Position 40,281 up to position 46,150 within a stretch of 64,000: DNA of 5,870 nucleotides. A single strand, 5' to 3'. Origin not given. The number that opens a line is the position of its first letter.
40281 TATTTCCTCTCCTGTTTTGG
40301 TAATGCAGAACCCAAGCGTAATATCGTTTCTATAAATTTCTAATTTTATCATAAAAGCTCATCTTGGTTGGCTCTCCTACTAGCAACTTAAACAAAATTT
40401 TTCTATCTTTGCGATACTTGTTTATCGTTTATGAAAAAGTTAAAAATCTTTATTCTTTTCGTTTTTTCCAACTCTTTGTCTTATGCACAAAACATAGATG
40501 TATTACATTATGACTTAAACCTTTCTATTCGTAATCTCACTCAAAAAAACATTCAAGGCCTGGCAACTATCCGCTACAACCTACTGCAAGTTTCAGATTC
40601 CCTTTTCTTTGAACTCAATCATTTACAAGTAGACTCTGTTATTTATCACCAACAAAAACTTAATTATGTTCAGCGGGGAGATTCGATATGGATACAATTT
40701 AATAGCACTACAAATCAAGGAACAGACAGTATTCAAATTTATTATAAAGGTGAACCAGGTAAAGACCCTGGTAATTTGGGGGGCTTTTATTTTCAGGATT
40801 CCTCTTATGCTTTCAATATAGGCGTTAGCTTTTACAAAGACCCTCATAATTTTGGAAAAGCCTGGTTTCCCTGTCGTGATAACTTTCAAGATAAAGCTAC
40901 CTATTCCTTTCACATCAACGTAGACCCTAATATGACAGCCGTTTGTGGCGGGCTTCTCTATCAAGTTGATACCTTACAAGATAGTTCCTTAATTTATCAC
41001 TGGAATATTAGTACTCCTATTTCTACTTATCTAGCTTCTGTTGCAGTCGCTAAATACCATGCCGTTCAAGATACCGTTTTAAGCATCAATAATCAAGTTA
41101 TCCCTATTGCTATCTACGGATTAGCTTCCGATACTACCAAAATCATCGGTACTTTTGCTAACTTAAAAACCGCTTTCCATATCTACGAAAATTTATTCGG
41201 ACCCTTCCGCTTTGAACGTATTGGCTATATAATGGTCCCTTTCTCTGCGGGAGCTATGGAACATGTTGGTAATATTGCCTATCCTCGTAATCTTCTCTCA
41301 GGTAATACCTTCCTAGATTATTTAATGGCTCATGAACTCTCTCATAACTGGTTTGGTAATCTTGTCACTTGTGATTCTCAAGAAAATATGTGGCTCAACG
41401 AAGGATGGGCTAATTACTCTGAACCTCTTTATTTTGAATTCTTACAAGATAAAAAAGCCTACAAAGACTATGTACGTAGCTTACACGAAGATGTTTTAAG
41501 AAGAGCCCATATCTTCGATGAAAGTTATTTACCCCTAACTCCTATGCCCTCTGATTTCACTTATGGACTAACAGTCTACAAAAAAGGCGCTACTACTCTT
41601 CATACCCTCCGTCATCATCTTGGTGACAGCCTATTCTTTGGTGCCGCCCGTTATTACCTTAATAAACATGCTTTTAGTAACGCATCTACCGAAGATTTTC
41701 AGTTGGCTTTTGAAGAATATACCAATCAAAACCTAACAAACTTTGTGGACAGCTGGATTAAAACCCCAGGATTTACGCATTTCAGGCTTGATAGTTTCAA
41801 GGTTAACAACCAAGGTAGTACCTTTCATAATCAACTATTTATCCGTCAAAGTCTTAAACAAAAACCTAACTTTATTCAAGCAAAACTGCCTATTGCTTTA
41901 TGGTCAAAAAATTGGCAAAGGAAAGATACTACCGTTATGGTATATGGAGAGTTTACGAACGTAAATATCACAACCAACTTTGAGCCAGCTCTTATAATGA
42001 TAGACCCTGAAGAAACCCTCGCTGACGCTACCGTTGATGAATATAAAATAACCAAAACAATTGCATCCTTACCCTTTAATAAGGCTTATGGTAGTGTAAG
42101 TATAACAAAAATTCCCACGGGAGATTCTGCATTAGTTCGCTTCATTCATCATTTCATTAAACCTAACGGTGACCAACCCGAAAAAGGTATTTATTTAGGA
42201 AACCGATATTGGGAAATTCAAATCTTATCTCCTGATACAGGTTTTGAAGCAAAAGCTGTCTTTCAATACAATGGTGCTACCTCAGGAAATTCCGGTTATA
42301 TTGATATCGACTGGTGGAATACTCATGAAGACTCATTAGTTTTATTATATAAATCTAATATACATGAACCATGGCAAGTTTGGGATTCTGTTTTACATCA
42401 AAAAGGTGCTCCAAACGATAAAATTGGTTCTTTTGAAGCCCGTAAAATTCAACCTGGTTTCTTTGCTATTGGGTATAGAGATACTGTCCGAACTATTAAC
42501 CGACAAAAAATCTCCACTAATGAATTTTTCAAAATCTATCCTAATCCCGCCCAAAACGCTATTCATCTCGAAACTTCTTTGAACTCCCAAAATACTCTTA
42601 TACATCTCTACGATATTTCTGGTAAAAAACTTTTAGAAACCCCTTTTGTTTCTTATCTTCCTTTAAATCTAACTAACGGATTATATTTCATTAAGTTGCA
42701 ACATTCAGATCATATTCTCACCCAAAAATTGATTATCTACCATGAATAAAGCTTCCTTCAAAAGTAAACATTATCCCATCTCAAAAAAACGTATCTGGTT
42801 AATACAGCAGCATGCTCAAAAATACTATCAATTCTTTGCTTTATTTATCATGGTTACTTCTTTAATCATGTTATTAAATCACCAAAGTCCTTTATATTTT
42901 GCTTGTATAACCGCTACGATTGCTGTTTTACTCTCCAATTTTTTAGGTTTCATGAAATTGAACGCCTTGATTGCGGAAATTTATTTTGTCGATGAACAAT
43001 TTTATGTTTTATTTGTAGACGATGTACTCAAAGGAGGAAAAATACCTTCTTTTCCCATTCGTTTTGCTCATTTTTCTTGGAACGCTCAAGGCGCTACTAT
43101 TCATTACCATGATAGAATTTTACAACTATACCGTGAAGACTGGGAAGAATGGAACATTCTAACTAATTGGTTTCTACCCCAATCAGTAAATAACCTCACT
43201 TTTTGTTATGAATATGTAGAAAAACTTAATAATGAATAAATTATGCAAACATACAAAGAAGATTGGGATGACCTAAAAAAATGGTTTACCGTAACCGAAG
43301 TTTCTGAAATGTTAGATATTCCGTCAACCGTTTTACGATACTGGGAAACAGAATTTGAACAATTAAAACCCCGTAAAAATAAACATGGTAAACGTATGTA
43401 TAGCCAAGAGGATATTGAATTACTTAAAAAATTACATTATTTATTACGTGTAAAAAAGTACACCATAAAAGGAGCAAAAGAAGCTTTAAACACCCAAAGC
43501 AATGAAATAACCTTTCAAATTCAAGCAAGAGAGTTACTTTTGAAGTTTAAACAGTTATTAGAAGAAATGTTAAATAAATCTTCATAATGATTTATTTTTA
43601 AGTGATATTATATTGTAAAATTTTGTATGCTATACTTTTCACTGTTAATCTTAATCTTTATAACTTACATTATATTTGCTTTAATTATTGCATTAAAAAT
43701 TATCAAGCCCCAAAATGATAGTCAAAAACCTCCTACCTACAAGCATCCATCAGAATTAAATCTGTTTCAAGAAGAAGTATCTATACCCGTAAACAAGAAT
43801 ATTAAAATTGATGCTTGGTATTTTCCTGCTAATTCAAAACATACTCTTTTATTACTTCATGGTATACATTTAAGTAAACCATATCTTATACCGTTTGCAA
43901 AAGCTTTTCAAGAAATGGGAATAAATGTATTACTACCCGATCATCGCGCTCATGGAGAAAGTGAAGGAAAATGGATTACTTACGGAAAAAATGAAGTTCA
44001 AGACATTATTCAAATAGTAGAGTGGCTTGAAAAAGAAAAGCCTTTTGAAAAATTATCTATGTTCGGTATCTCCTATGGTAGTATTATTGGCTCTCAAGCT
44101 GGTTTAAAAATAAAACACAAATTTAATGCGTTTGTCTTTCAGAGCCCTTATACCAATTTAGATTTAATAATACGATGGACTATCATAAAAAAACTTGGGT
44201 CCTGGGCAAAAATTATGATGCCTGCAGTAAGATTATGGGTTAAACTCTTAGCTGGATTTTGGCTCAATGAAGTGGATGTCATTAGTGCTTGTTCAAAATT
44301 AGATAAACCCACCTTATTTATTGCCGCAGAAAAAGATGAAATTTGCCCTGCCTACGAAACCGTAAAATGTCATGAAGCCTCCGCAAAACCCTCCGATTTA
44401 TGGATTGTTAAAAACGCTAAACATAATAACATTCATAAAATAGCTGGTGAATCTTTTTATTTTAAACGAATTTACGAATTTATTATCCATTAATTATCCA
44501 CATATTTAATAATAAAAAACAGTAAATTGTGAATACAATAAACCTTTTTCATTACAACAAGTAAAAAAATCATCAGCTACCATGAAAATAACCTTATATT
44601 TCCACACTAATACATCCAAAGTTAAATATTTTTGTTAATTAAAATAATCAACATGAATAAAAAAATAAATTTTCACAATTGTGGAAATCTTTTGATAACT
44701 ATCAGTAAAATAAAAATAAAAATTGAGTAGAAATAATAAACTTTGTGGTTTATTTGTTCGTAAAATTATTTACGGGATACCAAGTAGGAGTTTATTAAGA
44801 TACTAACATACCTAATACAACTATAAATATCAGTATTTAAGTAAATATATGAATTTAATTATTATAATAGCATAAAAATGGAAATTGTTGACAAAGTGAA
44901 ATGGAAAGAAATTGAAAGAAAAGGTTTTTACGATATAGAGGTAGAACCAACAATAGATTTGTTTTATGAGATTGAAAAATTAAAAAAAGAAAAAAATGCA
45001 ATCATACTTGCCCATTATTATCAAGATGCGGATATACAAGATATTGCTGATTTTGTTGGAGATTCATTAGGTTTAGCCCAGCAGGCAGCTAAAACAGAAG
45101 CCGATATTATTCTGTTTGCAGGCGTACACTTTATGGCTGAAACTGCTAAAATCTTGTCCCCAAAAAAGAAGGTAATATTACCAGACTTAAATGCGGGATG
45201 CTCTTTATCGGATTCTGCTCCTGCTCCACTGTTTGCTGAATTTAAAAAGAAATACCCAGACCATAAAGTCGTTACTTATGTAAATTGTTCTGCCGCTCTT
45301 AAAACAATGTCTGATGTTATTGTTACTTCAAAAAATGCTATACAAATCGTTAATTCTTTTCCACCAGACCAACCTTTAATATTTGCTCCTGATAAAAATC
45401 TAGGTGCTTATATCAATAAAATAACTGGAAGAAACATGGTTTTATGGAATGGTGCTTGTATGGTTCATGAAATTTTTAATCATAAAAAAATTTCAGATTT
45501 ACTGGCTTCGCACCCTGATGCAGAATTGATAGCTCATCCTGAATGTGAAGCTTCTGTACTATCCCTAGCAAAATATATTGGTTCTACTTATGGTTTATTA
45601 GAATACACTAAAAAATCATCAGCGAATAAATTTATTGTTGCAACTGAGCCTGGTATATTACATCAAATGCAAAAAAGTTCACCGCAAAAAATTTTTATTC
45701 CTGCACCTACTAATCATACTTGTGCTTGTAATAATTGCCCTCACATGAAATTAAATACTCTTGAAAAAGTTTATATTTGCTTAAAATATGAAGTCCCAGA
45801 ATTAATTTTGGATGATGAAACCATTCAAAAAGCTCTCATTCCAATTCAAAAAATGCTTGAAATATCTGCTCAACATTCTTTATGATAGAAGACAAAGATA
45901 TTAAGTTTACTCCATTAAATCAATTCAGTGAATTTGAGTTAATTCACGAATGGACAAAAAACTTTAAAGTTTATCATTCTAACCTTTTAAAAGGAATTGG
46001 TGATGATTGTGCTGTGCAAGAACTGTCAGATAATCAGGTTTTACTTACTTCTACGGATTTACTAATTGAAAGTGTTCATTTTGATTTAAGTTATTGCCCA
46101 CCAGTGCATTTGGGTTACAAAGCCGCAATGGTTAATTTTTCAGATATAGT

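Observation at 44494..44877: Putative oriC upstream of nadA, not linked to dnaA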

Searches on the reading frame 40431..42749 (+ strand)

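Call 7: search_protein_families(library=pfam, proteins=[window:40431-42749:+])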
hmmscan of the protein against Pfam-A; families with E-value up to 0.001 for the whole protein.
window:40431-42749:+ (772 aa): 3 families
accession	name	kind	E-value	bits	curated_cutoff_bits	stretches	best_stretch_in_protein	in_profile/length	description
PF01433.26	Peptidase_M1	-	9.1e-35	120.7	27.7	1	246-442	7-218/218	Peptidase family M1 domain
PF17900.6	Peptidase_M1_N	-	2.8e-15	57.3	25.8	1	25-201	3-186/186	Peptidase M1 N-terminal domain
PF18962.6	Por_Secre_tail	-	1.3e-09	38.6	27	1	702-769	1-75/75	Secretion system C-terminal sorting domain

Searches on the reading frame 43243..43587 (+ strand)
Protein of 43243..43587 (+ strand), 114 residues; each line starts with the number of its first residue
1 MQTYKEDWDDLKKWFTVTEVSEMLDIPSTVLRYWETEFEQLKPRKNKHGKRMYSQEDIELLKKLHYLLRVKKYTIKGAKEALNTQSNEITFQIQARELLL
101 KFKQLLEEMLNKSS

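Call 7: search_protein_families(library=pfam, proteins=[window:43243-43587:+])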
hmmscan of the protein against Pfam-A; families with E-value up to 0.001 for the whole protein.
window:43243-43587:+ (114 aa): 2 families
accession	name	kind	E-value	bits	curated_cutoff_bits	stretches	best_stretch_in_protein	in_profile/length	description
PF13411.12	MerR_1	-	9.3e-19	67.7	21.6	1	15-83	1-67/69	MerR HTH family regulatory protein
PF00376.29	MerR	-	1.1e-06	28.8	28.2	1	16-53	1-38/38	MerR family regulatory protein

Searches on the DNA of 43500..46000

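Call 42: search_rna_families(source=window, start=43500, end=46000, threshold=evalue, max_evalue=1)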
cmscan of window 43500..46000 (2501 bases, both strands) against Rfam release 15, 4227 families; matches with E-value up to 1: 1.
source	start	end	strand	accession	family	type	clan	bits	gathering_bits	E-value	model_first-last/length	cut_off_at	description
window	43999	44047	-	RF00032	Histone3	Cis-reg;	-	17.2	34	0.36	1-46/46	no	Histone 3' UTR stem-loop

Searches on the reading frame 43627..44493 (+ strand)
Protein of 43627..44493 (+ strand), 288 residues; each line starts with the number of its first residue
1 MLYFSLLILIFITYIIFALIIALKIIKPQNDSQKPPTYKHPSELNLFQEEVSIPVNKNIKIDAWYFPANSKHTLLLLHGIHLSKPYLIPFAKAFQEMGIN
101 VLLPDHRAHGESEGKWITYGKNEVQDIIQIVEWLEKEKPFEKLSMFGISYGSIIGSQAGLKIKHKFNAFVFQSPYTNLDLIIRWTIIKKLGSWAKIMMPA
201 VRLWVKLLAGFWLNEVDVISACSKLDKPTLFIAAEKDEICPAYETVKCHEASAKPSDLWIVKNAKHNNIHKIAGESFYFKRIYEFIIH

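Call 7: search_protein_families(library=pfam, proteins=[window:43627-44493:+])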
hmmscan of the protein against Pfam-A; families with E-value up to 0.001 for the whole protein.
window:43627-44493:+ (288 aa): 5 families
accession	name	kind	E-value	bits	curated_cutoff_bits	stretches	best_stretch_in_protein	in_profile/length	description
PF12146.15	Hydrolase_4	-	1.7e-17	64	27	1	69-201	2-137/239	Serine aminopeptidase, S33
PF00561.26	Abhydrolase_1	-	9.3e-17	61.9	25.8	1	73-174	2-102/245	alpha/beta hydrolase fold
PF02129.25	Peptidase_S15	-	7e-10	39.5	23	1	73-174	46-128/262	X-Pro dipeptidyl-peptidase (S15 family)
PF00326.27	Peptidase_S9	-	4.3e-09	36.6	22.6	1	94-285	10-205/213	Prolyl oligopeptidase family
PF12697.13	Abhydrolase_6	-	8.6e-05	23.7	26.3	1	74-180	1-100/217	Alpha/beta hydrolase family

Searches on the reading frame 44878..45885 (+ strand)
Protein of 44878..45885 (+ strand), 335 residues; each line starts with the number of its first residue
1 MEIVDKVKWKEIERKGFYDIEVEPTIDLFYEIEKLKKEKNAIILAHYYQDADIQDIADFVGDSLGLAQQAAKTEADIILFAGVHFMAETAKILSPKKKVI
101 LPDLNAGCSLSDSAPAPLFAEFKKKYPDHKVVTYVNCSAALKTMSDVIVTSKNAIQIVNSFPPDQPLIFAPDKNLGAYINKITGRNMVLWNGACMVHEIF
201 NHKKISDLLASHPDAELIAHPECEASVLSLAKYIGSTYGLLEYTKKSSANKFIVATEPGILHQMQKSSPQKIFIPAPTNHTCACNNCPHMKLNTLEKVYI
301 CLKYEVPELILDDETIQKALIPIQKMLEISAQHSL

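Call 7: search_protein_families(library=pfam, proteins=[window:44878-45885:+])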
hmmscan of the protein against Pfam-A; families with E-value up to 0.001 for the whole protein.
window:44878-45885:+ (335 aa): 1 family
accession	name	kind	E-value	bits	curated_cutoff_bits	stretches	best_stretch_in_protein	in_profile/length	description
PF02445.21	NadA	-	7.2e-119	396.7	27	1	31-328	2-295/295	Quinolinate synthetase A protein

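Call 19: find_related_loci(query=window:44878-45885:+, collection=genome_contigs, flank=6000)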
Query window:44878-45885:+ (335 aa) in genome_contigs; peptide patterns used: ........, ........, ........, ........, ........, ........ (x = any residue, [..] = any of these).
600 stretches matched a pattern (row limit reached: there are more); 599 encode a relative of the query (tblastn E <= 1e-3); the best 80 are kept; 80 distinct loci.
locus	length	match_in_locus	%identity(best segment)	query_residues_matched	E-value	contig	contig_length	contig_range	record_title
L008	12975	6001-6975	71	11-335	5e-159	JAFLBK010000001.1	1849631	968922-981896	MAG: Chitinophagales bacterium isolate UWPOB_CHIT4 gnl_X_JKDHLFFA_1, whole genome shotgun sequence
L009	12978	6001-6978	69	10-335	3e-158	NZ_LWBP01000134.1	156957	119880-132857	Niastella populi strain CCTCC AB 208238 contig22, whole genome shotgun sequence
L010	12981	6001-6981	71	6-332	4e-158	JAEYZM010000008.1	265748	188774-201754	MAG: Bacteroidetes bacterium isolate OH_CBlB_93 k127_1206007, whole genome shotgun sequence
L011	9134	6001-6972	70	12-335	5e-158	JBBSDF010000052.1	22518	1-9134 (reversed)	MAG: Chitinophagales bacterium isolate metawrap_la6_71 metawrap_la6_71_K_686507_L_22518_cov_15.3334, whole genome shotgu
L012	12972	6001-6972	70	12-335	8e-158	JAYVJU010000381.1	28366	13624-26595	MAG: Ferruginibacter sp. isolate GL53_Down_metabinner_17 GL53_Down_metabinner_17_380, whole genome shotgun sequence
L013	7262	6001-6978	68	10-335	1e-157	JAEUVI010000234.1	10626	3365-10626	MAG: Chitinophagaceae bacterium isolate new MAG-377 k141_675638, whole genome shotgun sequence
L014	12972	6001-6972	70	12-335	3e-157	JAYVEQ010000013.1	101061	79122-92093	MAG: Chitinophagaceae bacterium isolate GL35_DN_metabinner_2 GL35_DN_metabinner_2_12, whole genome shotgun sequence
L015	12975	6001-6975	70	11-335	3e-156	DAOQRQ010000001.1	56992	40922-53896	MAG TPA_asm: Ferruginibacter sp. isolate AMR_MDS_1188 NODE_229_length_56992_cov_6.724485, whole genome shotgun sequence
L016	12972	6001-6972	69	12-335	4e-156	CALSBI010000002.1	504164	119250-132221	MAG: Chitinophaga pinensis isolate JJ-MIR1-432-2-mx-bin679 genome assembly, contig: JJ-MIR1-432-C3, whole genome shotgun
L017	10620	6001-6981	67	10-335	2e-154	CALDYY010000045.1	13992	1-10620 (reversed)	MAG: uncultured Saprospiraceae bacterium isolate H1_Bin_Bin_68_1_1 genome assembly, contig: c_000000197003, whole genome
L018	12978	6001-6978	67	10-335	2e-154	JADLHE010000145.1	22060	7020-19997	MAG: Saprospiraceae bacterium isolate SJ47 c_000000552405, whole genome shotgun sequence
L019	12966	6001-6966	69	14-335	5e-154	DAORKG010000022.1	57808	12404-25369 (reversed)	MAG TPA_asm: Bacteroidia bacterium isolate AMR_MDS_5531 NODE_85_length_57808_cov_23.652105, whole genome shotgun sequenc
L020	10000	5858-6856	66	3-335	7e-154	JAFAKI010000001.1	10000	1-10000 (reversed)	MAG: Mucilaginibacter sp. isolate CP_BE_RX_7 BE_RX_k147_8437661, whole genome shotgun sequence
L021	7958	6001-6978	66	10-335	9e-154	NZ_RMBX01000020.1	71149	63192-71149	Chitinophaga barathri strain YLT18 NODE_20_length_71149_cov_63.199699, whole genome shotgun sequence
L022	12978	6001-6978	67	10-335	2e-153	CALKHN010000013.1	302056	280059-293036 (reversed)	MAG TPA_asm: uncultured Sphingobacteriales bacterium isolate SRR3997478_bin.92_CONCOCT_v1.1_MAG genome assembly, contig:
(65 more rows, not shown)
